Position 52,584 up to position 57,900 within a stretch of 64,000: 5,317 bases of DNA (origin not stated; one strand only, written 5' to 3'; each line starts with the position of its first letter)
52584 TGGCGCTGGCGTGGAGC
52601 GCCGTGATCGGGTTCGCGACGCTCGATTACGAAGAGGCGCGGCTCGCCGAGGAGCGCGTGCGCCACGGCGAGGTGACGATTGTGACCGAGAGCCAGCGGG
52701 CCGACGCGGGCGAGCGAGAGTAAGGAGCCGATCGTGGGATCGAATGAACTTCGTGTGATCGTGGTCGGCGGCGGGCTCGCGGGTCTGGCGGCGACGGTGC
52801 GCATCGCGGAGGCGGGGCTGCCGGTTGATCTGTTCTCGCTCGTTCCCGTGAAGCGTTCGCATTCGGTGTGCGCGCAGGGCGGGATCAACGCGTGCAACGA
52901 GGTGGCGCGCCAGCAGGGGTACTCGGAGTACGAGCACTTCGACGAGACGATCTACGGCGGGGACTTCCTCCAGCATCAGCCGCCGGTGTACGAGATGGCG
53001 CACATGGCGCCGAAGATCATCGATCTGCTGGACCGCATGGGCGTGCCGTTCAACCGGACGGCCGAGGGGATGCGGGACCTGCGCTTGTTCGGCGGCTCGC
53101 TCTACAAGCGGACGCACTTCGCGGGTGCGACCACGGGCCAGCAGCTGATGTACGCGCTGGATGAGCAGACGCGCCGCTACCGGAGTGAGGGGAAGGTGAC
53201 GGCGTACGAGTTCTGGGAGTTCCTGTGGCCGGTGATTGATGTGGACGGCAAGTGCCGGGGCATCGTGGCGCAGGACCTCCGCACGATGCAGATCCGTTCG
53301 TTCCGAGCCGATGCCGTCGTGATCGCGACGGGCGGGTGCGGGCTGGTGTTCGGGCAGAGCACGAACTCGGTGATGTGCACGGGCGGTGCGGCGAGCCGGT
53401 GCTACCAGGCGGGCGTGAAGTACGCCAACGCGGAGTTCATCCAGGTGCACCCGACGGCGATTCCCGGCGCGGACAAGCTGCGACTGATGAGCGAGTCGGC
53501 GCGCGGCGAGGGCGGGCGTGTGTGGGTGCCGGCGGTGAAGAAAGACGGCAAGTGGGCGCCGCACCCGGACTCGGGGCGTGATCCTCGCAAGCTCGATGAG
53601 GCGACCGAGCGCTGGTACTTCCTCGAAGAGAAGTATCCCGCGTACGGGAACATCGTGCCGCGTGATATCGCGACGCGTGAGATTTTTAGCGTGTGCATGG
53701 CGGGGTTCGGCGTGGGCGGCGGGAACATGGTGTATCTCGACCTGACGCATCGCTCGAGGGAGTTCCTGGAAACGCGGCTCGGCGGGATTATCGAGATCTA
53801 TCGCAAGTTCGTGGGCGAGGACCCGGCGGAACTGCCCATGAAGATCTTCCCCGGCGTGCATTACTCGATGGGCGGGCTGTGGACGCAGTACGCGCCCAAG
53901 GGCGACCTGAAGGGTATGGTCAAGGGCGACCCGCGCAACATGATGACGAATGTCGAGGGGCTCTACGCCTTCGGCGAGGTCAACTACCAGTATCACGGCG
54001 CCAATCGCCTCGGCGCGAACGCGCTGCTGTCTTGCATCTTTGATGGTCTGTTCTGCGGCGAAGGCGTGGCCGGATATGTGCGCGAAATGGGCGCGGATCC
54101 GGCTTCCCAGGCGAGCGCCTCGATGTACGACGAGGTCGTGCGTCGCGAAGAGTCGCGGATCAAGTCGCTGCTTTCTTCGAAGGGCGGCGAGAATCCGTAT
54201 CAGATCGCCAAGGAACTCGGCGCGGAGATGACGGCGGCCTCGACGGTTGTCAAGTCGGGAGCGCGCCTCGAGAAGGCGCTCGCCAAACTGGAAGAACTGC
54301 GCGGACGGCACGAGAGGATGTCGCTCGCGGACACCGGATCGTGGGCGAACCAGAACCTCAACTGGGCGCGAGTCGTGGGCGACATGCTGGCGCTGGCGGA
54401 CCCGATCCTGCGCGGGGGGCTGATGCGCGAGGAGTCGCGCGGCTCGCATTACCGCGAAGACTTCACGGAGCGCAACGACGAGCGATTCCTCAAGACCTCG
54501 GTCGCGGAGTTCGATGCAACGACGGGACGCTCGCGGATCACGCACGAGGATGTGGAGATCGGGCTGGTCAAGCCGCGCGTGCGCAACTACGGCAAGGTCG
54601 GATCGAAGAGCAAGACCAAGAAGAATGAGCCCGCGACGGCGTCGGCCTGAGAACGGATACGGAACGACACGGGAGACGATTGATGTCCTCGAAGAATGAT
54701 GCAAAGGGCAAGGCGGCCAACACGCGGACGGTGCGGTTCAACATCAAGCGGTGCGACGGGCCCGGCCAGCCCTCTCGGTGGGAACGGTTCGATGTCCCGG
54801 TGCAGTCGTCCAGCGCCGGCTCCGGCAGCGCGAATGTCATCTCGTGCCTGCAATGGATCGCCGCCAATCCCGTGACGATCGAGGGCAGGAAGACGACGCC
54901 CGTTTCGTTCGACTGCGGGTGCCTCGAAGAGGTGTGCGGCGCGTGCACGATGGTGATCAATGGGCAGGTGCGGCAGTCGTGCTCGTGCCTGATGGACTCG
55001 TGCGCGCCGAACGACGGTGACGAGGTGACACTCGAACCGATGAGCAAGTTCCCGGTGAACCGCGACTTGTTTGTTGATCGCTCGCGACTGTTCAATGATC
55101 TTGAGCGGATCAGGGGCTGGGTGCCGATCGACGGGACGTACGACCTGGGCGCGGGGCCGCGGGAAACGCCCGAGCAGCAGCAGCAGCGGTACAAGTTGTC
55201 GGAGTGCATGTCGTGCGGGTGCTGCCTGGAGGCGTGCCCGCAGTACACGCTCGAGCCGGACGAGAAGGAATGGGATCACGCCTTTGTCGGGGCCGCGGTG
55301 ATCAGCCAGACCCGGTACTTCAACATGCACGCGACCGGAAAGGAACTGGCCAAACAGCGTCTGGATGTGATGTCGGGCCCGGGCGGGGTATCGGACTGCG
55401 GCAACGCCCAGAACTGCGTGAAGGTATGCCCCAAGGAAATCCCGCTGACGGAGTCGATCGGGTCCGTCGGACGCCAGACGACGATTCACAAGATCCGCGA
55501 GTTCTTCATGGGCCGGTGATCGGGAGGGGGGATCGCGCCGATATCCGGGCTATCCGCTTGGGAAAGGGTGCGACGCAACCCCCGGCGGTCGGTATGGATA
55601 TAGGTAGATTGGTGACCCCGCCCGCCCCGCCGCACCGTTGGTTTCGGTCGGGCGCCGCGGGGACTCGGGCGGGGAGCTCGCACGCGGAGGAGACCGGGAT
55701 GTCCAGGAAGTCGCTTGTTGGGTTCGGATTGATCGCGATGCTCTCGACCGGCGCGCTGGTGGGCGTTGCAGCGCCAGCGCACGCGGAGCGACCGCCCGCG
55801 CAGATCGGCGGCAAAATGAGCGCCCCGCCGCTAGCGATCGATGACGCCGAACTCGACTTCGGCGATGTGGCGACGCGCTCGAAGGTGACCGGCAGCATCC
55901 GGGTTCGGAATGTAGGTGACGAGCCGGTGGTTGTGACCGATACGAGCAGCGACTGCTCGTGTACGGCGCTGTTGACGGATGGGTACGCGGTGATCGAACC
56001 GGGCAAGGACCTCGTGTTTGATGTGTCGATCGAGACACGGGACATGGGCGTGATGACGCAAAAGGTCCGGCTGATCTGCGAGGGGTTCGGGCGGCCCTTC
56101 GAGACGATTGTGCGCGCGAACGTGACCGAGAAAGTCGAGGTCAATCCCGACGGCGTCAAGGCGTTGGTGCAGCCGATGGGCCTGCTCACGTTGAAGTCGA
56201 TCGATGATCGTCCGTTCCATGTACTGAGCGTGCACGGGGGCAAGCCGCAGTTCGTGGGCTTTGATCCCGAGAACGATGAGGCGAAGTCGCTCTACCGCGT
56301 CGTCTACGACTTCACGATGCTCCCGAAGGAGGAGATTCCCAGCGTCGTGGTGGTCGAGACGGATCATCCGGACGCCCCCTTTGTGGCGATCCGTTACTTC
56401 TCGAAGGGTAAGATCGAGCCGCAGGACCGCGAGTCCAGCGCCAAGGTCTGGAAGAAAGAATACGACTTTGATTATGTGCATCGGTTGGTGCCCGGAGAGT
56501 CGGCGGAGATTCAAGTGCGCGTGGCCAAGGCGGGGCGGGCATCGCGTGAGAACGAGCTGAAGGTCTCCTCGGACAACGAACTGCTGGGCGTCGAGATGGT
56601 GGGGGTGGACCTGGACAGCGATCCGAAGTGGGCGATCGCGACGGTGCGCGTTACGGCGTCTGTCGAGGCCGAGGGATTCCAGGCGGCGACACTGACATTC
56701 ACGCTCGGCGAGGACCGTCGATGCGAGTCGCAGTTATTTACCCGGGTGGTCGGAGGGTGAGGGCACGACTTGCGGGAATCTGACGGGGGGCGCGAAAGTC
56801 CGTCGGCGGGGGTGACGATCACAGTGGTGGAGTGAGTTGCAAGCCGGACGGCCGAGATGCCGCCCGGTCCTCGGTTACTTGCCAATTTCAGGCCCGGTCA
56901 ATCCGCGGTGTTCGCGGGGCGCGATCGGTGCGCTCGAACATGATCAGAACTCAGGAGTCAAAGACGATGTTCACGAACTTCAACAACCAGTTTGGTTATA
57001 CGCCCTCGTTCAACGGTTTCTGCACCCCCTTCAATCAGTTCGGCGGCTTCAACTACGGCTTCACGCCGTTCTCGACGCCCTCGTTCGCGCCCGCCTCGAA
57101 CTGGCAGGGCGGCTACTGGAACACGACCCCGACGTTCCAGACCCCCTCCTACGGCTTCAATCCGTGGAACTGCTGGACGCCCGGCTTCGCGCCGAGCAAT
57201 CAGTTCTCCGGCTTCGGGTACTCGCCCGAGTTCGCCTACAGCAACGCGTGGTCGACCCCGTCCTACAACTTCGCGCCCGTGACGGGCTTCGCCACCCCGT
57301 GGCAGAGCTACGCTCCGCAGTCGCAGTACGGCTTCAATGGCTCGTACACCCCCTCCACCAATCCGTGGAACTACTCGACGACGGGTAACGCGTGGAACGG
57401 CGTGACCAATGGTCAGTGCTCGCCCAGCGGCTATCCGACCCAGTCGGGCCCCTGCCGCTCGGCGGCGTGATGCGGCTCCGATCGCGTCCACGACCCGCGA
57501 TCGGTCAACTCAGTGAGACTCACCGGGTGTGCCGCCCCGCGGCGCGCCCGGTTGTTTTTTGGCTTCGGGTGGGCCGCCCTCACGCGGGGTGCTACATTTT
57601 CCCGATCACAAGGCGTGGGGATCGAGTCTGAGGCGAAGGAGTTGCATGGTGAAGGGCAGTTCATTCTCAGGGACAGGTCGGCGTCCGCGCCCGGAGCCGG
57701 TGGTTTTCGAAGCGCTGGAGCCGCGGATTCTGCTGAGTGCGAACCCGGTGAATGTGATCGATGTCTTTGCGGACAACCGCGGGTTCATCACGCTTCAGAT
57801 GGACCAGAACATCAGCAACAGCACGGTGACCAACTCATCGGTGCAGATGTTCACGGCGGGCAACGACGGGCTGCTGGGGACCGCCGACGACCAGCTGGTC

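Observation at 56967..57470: Stand-alone gene for a 167-aa uncharged FG/GF-type low-complexity protein, with its own SD and terminator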

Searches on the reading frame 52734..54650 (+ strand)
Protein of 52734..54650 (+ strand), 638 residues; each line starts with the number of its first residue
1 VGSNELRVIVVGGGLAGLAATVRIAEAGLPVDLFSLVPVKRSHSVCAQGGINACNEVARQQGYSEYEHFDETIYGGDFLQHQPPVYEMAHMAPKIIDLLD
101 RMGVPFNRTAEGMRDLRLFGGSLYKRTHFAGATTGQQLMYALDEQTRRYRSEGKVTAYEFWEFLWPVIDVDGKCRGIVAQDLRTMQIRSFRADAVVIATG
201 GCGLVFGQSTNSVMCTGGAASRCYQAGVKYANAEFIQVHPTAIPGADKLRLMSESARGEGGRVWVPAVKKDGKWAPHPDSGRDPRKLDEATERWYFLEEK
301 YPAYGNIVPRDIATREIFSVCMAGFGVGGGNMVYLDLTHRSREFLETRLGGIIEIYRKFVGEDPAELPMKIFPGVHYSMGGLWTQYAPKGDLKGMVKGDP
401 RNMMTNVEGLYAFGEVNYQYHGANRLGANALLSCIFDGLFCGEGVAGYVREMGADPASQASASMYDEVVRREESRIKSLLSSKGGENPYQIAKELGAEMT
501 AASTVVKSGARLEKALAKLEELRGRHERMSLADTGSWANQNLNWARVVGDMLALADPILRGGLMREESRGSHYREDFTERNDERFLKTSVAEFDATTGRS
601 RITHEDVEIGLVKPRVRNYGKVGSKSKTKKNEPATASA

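Call 7: search_protein_families(library=pfam, proteins=[window:52734-54650:+], max_evalue=1)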
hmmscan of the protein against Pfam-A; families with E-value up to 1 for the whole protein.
window:52734-54650:+ (638 aa): 8 families
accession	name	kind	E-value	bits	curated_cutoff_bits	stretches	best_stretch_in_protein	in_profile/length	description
PF00890.30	FAD_binding_2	-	2.9e-72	244.6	20.4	1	8-431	2-414/414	FAD binding domain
PF02910.25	Succ_DH_flav_C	-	9.2e-31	106.9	20.8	1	493-619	2-130/130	Fumarate reductase flavoprotein C-term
PF01134.28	GIDA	-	9.6e-06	25.3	22.1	1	8-43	2-33/391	Glucose inhibited division protein A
PF07992.20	Pyr_redox_2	-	1.4e-05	25.1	26.1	1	7-201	2-109/291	Pyridine nucleotide-disulphide oxidoreductase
PF03486.20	HI0933_like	-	8.6e-05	22.5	50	1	7-67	2-64/244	HI0933-like protein Rossmann domain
PF01266.30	DAO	-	0.003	17.6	27.9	1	7-201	1-204/353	FAD dependent oxidoreductase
PF13450.12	NAD_binding_8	-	0.0086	16.8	21.9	1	10-34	1-25/68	NAD(P)-binding Rossmann-like domain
PF12831.13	FAD_oxidored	-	0.41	10.3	27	1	8-33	2-27/416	FAD dependent oxidoreductase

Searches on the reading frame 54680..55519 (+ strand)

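Call 7: search_protein_families(library=pfam, proteins=[window:54680-55519:+], max_evalue=1)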
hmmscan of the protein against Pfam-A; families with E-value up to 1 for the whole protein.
window:54680-55519:+ (279 aa): 10 families
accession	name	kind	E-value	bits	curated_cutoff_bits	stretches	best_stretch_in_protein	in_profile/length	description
PF13085.11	Fer2_3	-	5e-23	81.6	27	1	20-139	2-107/107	2Fe-2S iron-sulfur cluster binding domain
PF13183.11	Fer4_8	-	5.8e-09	36.8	27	1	173-254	2-68/68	4Fe-4S dicluster domain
PF13746.11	Fer4_18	-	8.1e-07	29.7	27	2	233-256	54-77/114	4Fe-4S dicluster domain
PF13534.11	Fer4_17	-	3.1e-05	24.9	22.2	1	175-254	1-60/61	4Fe-4S dicluster domain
PF13484.11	Fer4_16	-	8.9e-05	23.6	30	1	175-207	1-33/66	4Fe-4S double cluster binding domain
PF13237.11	Fer4_10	-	9e-05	22.8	25.5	2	161-187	27-53/53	4Fe-4S dicluster domain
PF12838.12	Fer4_7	-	0.00018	22.3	27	2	176-253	2-51/52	4Fe-4S dicluster domain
PF13187.11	Fer4_9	-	0.00044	20.7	27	1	168-188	30-49/52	4Fe-4S dicluster domain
PF12797.12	Fer4_2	-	0.027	14.9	24.5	1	172-187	6-21/22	4Fe-4S binding domain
PF00037.32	Fer4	-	0.028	14.7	21.1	1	174-188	6-20/24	4Fe-4S binding domain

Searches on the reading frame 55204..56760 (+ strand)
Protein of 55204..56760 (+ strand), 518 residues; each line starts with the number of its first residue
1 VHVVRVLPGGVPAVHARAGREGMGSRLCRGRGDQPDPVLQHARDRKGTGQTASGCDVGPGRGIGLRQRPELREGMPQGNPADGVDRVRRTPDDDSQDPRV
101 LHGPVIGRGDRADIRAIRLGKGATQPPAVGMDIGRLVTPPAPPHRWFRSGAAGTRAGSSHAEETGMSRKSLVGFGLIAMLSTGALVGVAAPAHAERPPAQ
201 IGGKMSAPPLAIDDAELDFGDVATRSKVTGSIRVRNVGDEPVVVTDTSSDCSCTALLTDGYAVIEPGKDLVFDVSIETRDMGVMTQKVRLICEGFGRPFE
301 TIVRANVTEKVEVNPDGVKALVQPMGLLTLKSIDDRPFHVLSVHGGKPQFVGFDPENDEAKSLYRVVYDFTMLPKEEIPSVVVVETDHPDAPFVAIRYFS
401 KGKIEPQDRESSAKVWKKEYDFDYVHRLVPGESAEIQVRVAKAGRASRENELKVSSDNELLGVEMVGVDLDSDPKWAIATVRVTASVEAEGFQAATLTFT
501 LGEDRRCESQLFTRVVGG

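Call 7: search_protein_families(library=pfam, proteins=[window:55204-56760:+], max_evalue=1)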
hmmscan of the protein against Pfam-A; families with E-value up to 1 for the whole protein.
window:55204-56760:+ (518 aa): 8 families
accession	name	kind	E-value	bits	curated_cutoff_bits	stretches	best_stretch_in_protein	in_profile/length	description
PF07610.17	DUF1573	-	9.2e-13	48.5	26.1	1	212-307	3-98/98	Protein of unknown function (DUF1573)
PF22544.2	HYDIN_VesB_CFA65-like_Ig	-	1.6e-10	41.5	25.5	1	210-297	3-91/100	HYDIN/CFA65/VesB-like, Ig-like domain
PF15780.11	ASH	-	0.00074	20.1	27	1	210-296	8-94/98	Abnormal spindle-like microcephaly-assoc'd, ASPM-SPD-2-Hydin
PF21633.3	MOV-10_Ig-like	-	0.045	14.3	27.4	0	222-282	28-96/126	Helicase MOV-10, Ig-like domain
PF22073.2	Cep192_D4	-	0.091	13.4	35.5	1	208-288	2-90/112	Cep192 domain 4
PF18368.7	Ig_GlcNase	-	0.16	12.6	26.3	0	420-458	67-104/105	Exo-beta-D-glucosaminidase Ig-fold domain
PF14874.12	PapD-like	-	0.16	12.6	27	1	207-294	1-90/102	Flagellar-associated PapD-like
PF24798.1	Ig-CFAP74_4th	-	0.28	11.8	28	0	213-303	2-91/95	CFAP74 forth Ig-like domain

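Call 8: search_protein_families(library=ncbifam, proteins=[window:55204-56760:+], max_evalue=1)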
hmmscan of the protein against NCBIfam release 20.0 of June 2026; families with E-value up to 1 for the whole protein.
window:55204-56760:+ (518 aa): 3 families
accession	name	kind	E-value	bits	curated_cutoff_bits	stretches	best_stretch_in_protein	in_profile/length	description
NF041425.1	OS_HP2_seleno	subfamily_domain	1.2e-06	28.8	100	1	215-284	4-71/98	OS_HP2 family (seleno)protein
NF012200.0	choice_anch_D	domain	0.00064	20.2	45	1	209-289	16-100/108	choice-of-anchor D domain-containing protein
NF041936.1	MXAN_0125_fam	equivalog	0.0014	18.7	65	1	174-313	9-139/169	MXAN_0125 family MYXO-CTERM protein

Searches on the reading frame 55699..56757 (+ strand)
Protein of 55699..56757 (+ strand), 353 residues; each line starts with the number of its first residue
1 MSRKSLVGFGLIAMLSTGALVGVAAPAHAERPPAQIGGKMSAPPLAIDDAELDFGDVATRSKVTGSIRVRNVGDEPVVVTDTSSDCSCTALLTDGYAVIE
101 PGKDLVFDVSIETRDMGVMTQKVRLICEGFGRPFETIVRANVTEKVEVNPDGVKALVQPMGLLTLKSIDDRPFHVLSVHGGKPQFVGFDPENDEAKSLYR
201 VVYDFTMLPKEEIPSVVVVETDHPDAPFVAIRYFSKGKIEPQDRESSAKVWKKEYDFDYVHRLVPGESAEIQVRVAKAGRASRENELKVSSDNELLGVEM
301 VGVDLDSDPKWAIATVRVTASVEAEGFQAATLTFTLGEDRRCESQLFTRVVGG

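Call 66: find_homologous_proteins(query=window:55699-56757:+, max_evalue=0.00001)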
Query window:55699-56757:+ (353 aa): 10 proteins with E <= 0.00001 among 5368 candidates.
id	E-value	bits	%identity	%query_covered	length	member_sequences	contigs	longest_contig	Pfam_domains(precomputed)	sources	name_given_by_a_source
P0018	1.9e-224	762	97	100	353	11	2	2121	PF07610.18,PF22544.3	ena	-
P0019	1.1e-137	477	59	100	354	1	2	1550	PF07610.18,PF22544.3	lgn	-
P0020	1.7e-132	460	60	100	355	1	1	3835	PF07610.18,PF22544.3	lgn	-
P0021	9.3e-132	457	58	99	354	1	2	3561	PF07610.18,PF22544.3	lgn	-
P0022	4.8e-131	455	60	92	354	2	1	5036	PF07610.18,PF22544.3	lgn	-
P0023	3.3e-107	377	55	93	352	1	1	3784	PF07610.18,PF22544.3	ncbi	-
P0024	3.4e-34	137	36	71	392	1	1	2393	PF07610.18,PF22544.3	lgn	-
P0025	3.4e-27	114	32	77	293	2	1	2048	PF07610.18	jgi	jgi:hypothetical protein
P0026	5.1e-24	103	27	78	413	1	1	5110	PF07610.18,PF22544.3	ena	-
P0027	2.0e-20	91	33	58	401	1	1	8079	PF07610.18,PF22544.3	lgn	-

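Call 67: find_encoding_contigs(protein=P0027, flank=6000, max_places=2)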
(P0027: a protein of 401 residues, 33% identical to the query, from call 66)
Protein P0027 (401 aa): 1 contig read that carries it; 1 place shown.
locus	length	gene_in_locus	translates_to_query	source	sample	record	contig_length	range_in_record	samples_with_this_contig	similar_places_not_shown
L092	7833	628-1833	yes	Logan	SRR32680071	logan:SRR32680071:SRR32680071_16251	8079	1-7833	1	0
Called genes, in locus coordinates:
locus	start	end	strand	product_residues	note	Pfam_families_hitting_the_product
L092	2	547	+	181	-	?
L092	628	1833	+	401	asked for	PF07610:DUF1573, PF22544:HYDIN_VesB_CFA65-like_Ig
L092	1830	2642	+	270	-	PF01128:IspD, PF12804:NTP_transf_3, PF01128:IspD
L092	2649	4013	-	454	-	PF00156:Pribosyltran, PF01738:DLH (weak), PF12146:Hydrolase_4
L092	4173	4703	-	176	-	-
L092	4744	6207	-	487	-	PF00206:Lyase_1, PF10415:FumaraseC_C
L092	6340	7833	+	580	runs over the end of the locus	?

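Call 68: find_encoding_contigs(protein=P0026, flank=6000, max_places=2)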
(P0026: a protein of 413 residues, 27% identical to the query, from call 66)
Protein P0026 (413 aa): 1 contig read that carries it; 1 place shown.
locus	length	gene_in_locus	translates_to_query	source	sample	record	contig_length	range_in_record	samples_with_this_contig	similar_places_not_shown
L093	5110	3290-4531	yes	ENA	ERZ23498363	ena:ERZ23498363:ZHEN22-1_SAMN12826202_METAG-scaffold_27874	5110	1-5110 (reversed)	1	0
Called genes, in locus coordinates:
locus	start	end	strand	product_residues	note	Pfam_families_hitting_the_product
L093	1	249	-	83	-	?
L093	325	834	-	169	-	PF07452:CHRD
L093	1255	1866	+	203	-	-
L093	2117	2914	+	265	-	-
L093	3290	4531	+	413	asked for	PF07610:DUF1573, PF22544:HYDIN_VesB_CFA65-like_Ig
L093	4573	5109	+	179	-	?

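Call 69: find_encoding_contigs(protein=P0024, flank=6000, max_places=2)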
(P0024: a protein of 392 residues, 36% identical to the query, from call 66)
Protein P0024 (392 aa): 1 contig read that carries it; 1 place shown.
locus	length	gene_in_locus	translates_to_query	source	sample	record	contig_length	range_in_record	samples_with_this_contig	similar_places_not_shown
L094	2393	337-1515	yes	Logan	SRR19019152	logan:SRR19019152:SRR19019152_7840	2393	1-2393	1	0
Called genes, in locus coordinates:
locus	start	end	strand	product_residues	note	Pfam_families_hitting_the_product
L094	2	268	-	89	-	?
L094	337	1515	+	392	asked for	PF07610:DUF1573, PF22544:HYDIN_VesB_CFA65-like_Ig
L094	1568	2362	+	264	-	PF01128:IspD, PF12804:NTP_transf_3, PF01128:IspD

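Call 71: search_protein_families(library=padloc, proteins=[window:55699-56757:+], max_evalue=0.01)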
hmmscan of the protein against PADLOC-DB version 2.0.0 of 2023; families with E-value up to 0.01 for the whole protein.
window:55699-56757:+ (353 aa): 0 families

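Call 85: predict_structure(alignment_id=A8)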
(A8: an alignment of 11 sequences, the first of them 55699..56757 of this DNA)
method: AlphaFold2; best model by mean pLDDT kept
length: 353 residues; sequences in the alignment: 11
mean_pLDDT: 76.2   pTM: 0.61
mean pLDDT of the five models: 76.2, 74.7, 73.6, 69.5, 68.7
residues with pLDDT >= 90: 58; 70-90: 209; 50-70: 36; < 50: 50
segments of 3 or more residues with pLDDT < 50: 1-4, 6-37, 236-248
pLDDT, mean of each block of 10 residues (from residue 1): 39 36 33 47 85 80 86 91 66 71 87 75 87 87 78 70 87 88 82 81 85 82 84 56 43 69 90 83 87 94 86 92 91 84 86 66
secondary structure, 60 per line:
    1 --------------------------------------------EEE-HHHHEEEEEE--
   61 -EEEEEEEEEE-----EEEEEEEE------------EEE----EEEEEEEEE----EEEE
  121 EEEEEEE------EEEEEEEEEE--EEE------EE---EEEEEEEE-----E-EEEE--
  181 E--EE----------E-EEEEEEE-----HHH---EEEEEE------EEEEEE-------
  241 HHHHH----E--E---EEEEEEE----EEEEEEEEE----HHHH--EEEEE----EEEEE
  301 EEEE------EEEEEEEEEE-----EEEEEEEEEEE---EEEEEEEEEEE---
elements in order: E45-47 H49-52 E53-58 E62-71 E77-84 E97-99 E104-112 E117-127 E134-143 E146-148 E160-167 E175-178 E198-204 E216-221 E228-233 H241-245 E257-263 E268-276 H281-284 E287-291 E296-304 E311-320 E326-336 E340-350

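Call 87: fold_search(model_id=the predicted structure, library=pdb)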
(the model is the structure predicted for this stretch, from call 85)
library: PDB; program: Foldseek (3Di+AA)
matches with E <= 10: 1966; with E <= 0.001: 356
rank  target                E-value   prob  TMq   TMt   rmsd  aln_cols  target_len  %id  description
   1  7sqc_F0               5.3e-12  1.00  0.26  0.29  25.2       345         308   14  Ciliary C1 central pair apparatus isolated from Chlamydomonas reinhardtii (released 2022-04-13)
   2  7sqc_O0               8.5e-12  1.00  0.24  0.08  19.0       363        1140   16  Ciliary C1 central pair apparatus isolated from Chlamydomonas reinhardtii (released 2022-04-13)
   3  7sqc_2B               8.9e-12  1.00  0.27  0.14  26.6       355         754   13  Ciliary C1 central pair apparatus isolated from Chlamydomonas reinhardtii (released 2022-04-13)
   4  7sqc_2A               1.4e-11  1.00  0.27  0.15  26.8       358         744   12  Ciliary C1 central pair apparatus isolated from Chlamydomonas reinhardtii (released 2022-04-13)
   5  9ijj_C                2.5e-11  1.00  0.26  0.11  24.2       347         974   11  In situ structure of the central apparatus in mouse sperm axoneme. (released 2025-06-04)
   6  7som_D                4.2e-11  1.00  0.26  0.07  26.0       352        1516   14  Ciliary C2 central pair apparatus isolated from Chlamydomonas reinhardtii (released 2022-04-13)
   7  7sqc_F1               6.3e-11  1.00  0.26  0.20  25.3       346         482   14  Ciliary C1 central pair apparatus isolated from Chlamydomonas reinhardtii (released 2022-04-13)
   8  9ijj_O                9.1e-11  1.00  0.26  0.09  30.0       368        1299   10  In situ structure of the central apparatus in mouse sperm axoneme. (released 2025-06-04)
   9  7n6g_4C               1.1e-10  1.00  0.27  0.16  26.8       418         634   11  C1 of central pair (released 2022-05-18)
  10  9ijj_E                1.3e-10  1.00  0.23  0.17  18.4       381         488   11  In situ structure of the central apparatus in mouse sperm axoneme. (released 2025-06-04)
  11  9ijj_4K               2.7e-10  1.00  0.22  0.20  22.6       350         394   10  In situ structure of the central apparatus in mouse sperm axoneme. (released 2025-06-04)
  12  9ijj_4J               4.1e-10  1.00  0.21  0.12  23.0       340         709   10  In situ structure of the central apparatus in mouse sperm axoneme. (released 2025-06-04)
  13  9ijj_4G               6.5e-10  1.00  0.26  0.03  26.2       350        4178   11  In situ structure of the central apparatus in mouse sperm axoneme. (released 2025-06-04)
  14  7sqc_T0               7.2e-10  1.00  0.22  0.14  38.7       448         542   10  Ciliary C1 central pair apparatus isolated from Chlamydomonas reinhardtii (released 2022-04-13)
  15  7sqc_T3               1.1e-09  1.00  0.25  0.28  26.8       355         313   13  Ciliary C1 central pair apparatus isolated from Chlamydomonas reinhardtii (released 2022-04-13)
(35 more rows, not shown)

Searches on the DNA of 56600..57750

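Call 21: search_rna_families(source=window, start=56600, end=57750, threshold=evalue, max_evalue=1)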
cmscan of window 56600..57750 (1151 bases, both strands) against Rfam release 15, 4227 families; matches with E-value up to 1: 0.
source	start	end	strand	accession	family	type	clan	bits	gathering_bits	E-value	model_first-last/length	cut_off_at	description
